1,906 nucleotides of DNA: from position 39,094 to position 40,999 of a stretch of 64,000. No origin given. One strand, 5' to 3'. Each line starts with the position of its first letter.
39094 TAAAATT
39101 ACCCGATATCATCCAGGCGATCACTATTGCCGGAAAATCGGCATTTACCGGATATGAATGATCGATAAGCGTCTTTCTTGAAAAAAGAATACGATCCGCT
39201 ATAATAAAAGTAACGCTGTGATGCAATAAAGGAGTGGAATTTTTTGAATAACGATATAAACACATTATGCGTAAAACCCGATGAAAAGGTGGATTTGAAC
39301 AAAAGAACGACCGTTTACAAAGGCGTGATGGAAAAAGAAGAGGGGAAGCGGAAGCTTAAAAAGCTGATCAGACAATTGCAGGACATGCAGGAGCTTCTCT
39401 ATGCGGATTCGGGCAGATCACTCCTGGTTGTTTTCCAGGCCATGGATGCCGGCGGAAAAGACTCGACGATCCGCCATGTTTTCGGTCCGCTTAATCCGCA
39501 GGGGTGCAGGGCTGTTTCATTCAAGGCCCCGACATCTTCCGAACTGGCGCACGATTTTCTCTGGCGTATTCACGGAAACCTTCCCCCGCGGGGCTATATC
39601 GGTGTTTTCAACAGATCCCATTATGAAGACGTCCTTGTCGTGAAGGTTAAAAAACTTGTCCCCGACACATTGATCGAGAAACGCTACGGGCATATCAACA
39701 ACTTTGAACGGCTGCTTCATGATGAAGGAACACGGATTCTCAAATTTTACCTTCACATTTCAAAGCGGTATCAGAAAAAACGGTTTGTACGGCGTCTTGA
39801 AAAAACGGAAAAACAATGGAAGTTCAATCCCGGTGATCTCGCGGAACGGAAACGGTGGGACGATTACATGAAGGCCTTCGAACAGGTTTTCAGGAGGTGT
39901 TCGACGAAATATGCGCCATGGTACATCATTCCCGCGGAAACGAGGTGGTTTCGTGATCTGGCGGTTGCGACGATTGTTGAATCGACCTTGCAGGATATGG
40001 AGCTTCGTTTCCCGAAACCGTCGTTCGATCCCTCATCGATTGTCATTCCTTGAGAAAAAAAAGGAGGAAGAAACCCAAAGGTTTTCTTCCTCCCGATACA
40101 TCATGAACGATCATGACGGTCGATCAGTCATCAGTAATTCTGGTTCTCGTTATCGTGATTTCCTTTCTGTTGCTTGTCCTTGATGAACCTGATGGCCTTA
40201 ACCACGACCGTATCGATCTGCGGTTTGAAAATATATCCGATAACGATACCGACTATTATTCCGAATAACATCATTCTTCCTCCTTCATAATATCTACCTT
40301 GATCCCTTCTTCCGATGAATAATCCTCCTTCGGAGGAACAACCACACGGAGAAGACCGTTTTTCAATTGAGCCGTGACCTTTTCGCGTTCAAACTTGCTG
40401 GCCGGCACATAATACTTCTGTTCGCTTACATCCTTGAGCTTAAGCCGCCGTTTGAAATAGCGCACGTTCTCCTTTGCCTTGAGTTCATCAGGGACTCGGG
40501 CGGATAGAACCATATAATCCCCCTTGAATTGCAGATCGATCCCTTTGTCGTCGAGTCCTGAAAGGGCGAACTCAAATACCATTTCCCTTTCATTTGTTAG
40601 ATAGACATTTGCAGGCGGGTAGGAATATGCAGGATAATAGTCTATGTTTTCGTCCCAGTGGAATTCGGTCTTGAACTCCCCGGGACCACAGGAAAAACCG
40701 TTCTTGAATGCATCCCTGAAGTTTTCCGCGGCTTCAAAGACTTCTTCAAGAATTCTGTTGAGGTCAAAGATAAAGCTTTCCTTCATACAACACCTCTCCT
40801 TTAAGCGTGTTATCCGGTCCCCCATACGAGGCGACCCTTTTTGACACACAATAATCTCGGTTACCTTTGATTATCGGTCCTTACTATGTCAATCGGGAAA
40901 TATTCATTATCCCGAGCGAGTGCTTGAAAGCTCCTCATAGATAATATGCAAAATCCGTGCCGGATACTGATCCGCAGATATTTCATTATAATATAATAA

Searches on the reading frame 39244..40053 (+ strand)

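Call 19: search_protein_families(library=pfam, proteins=[window:39244-40053:+], max_evalue=0.0001)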
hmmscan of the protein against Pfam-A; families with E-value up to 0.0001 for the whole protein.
window:39244-40053:+ (269 aa): 1 family
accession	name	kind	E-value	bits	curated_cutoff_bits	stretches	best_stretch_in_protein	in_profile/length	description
PF03976.20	PPK2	-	2.1e-70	237.3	22.3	1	30-254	3-226/229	Polyphosphate kinase 2 (PPK2)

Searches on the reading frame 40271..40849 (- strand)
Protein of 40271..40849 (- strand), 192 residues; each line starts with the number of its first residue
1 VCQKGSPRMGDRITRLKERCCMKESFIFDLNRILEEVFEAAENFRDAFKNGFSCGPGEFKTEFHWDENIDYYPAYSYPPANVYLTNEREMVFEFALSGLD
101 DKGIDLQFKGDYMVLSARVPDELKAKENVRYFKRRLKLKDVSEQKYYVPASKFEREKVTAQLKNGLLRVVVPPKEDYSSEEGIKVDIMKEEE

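Call 19: search_protein_families(library=pfam, proteins=[window:40271-40849:-], max_evalue=0.0001)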
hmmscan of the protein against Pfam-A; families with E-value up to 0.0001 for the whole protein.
window:40271-40849:- (192 aa): 1 family
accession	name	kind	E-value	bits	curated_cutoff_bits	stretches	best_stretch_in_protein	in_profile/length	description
PF00011.27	HSP20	-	6e-08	33.2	20.8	1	86-187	5-101/102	Hsp20/alpha crystallin family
